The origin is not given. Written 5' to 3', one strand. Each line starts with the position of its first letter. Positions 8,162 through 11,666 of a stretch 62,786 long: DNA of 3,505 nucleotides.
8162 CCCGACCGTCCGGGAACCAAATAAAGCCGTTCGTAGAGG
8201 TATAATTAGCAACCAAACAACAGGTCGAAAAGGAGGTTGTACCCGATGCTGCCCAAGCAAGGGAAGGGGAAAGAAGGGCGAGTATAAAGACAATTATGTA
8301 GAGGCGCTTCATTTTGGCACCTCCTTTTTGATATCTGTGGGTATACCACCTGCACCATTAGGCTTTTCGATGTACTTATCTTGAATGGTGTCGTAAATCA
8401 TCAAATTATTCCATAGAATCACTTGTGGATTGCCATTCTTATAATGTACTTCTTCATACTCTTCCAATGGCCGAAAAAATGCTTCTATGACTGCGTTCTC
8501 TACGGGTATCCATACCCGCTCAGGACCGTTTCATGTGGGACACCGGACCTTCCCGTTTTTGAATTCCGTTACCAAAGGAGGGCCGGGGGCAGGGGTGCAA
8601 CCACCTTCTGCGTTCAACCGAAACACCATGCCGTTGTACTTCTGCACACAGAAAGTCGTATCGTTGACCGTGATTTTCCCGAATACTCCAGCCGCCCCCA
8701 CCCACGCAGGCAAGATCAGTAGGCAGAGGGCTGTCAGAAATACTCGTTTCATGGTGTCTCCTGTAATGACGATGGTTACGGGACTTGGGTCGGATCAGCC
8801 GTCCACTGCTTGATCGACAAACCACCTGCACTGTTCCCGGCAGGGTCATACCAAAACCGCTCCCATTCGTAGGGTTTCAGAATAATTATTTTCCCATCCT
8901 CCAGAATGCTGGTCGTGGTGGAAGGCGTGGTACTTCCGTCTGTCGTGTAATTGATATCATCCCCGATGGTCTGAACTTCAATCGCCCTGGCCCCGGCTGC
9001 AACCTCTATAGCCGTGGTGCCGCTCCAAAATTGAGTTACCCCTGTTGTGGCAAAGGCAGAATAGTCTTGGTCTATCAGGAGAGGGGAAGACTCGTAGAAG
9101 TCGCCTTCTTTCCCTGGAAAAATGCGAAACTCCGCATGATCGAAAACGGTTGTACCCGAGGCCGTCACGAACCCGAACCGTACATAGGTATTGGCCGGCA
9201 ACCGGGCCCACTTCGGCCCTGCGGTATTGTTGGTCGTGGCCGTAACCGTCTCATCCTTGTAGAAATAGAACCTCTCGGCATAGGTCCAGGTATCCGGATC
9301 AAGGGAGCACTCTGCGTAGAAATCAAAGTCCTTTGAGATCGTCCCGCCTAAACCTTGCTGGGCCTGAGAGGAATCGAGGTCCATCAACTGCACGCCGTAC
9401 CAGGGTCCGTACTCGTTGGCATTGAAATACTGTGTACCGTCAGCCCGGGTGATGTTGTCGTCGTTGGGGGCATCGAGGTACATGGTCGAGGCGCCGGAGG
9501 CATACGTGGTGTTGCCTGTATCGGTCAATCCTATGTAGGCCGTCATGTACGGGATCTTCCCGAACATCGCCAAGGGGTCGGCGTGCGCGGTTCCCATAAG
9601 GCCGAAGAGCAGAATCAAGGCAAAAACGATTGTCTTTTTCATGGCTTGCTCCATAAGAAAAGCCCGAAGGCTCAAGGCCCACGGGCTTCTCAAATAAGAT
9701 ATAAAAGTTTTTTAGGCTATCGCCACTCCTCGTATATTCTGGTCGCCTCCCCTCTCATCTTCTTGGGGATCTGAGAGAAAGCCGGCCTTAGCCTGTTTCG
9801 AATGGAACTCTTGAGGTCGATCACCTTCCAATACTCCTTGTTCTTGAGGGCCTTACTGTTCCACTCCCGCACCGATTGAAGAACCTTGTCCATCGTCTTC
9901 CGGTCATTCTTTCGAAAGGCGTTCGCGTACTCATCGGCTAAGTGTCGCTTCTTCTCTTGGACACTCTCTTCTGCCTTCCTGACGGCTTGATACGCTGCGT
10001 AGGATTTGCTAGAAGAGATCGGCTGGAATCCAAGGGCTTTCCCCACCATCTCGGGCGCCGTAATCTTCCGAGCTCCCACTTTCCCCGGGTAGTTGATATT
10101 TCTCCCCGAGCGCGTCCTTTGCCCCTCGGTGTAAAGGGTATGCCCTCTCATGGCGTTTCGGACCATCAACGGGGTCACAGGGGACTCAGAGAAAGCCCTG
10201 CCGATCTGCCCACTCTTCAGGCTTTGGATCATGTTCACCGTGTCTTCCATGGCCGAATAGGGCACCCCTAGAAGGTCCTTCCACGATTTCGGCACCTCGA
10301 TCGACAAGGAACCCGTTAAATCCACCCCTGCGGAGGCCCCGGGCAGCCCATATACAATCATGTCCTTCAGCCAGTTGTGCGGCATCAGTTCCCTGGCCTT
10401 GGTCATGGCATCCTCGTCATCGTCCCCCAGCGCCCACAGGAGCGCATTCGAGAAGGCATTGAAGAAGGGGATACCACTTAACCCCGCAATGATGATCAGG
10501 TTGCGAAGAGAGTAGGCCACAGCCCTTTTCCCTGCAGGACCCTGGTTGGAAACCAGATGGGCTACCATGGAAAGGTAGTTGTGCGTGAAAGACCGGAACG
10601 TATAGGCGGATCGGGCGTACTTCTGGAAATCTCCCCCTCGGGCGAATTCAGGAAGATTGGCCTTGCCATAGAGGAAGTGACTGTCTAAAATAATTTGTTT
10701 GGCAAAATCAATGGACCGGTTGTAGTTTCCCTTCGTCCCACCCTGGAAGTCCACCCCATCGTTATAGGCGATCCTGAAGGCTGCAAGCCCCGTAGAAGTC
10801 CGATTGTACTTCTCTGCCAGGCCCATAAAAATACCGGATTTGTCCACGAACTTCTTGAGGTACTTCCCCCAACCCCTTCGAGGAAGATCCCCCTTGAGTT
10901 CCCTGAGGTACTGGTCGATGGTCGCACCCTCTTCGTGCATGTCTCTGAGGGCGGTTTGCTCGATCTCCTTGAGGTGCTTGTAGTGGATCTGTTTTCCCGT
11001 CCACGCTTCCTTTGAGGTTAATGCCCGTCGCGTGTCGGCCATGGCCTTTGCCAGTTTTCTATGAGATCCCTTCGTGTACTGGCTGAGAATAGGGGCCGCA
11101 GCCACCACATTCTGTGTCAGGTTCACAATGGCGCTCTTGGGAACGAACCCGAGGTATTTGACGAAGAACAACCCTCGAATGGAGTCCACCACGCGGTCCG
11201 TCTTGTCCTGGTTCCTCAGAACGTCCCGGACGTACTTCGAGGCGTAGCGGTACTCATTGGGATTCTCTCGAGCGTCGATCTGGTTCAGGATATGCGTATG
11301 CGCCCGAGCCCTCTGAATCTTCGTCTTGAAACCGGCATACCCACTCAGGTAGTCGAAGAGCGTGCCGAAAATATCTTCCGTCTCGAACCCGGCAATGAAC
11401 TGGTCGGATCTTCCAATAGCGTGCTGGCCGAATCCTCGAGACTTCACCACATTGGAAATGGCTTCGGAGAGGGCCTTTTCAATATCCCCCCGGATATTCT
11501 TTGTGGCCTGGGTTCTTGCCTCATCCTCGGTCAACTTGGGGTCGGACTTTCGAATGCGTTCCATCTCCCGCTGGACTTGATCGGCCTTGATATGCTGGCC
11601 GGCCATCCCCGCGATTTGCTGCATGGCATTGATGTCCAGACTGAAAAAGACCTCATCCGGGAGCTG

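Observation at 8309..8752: In-frame UGA preceded by Cys-x-x and followed by a hairpin: candidate selenocysteine or programmed readthrough gene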

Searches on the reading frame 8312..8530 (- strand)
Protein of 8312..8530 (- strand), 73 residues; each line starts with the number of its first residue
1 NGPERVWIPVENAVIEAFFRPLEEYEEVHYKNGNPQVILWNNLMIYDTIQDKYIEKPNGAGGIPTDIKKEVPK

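Call 14: search_protein_families(library=phrogs, proteins=[window:8312-8530:-], max_evalue=0.01)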
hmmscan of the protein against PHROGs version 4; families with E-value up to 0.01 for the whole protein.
window:8312-8530:- (73 aa): 0 families

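Call 77: predict_structure(alignment_id=A5)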
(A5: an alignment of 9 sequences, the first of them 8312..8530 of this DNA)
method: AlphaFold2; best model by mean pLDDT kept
length: 73 residues; sequences in the alignment: 9
mean_pLDDT: 58.4   pTM: 0.47
mean pLDDT of the five models: 58.4, 57.2, 55.9, 53.3, 51.9
residues with pLDDT >= 90: 0; 70-90: 22; 50-70: 22; < 50: 29
segments of 3 or more residues with pLDDT < 50: 1-6, 8-12, 58-65, 67-73
pLDDT, mean of each block of 10 residues (from residue 1): 43 50 73 63 77 65 46 32
secondary structure, 60 per line:
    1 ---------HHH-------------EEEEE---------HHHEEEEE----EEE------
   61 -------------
elements in order: E26-30 E43-47 E52-54

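Call 91: find_related_loci(query=A5, collection=viral_contigs, flank=2000)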
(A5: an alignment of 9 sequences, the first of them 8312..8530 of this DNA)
Query A5 (73 aa) in viral_contigs; peptide patterns used: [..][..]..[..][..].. (x = any residue, [..] = any of these).
16 stretches matched a pattern, but none encodes a relative of the query by tblastn (E <= 1e-3).

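Call 108: search_protein_families(library=pfam, proteins=[window:8312-8530:-], max_evalue=10)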
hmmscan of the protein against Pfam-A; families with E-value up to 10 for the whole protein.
window:8312-8530:- (73 aa): 0 families

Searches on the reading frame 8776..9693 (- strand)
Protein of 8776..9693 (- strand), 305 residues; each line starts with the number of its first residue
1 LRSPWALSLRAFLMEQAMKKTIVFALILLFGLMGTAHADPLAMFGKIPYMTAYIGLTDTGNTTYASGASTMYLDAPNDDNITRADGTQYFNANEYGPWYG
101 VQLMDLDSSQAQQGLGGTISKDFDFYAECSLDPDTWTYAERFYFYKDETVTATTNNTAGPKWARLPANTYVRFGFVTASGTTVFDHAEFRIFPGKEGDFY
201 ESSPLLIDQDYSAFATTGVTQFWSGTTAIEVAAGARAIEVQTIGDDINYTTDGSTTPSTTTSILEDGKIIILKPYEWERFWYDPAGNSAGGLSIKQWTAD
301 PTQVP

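Call 9: search_protein_families(library=pfam, proteins=[window:8776-9693:-], max_evalue=0.1)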
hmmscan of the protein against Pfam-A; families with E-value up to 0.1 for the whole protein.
window:8776-9693:- (305 aa): 0 families

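Call 14: search_protein_families(library=phrogs, proteins=[window:8776-9693:-], max_evalue=0.01)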
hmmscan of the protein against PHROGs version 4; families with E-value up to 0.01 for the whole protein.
window:8776-9693:- (305 aa): 0 families

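Call 28: find_related_loci(query=window:8776-9693:-, collection=viral_contigs, flank=6000)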
Query window:8776-9693:- (305 aa) in viral_contigs; peptide patterns used: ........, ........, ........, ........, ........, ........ (x = any residue, [..] = any of these).
No stretch of DNA in the collection matches any of the patterns.

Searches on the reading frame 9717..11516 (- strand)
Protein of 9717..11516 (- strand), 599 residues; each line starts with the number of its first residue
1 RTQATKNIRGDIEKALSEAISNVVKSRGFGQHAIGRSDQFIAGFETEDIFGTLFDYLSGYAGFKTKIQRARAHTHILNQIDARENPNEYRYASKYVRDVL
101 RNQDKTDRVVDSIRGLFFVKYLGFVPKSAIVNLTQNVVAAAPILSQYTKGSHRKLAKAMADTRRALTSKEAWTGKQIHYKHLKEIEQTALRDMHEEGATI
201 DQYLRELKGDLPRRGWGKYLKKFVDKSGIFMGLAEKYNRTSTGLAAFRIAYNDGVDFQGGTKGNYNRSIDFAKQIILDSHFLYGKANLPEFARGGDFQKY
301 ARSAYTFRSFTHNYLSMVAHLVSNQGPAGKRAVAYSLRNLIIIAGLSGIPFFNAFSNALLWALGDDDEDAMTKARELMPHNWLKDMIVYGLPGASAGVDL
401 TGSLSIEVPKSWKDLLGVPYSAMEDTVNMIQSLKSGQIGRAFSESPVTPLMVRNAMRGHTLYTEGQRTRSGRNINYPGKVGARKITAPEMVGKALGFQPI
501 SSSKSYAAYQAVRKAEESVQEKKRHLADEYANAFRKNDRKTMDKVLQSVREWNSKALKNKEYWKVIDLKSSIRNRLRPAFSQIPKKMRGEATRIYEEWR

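Call 27: find_related_loci(query=window:9717-11516:-, collection=viral_contigs, flank=8000)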
Query window:9717-11516:- (599 aa) in viral_contigs; peptide patterns used: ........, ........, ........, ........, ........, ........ (x = any residue, [..] = any of these).
3 stretches matched a pattern, but none encodes a relative of the query by tblastn (E <= 1e-3).
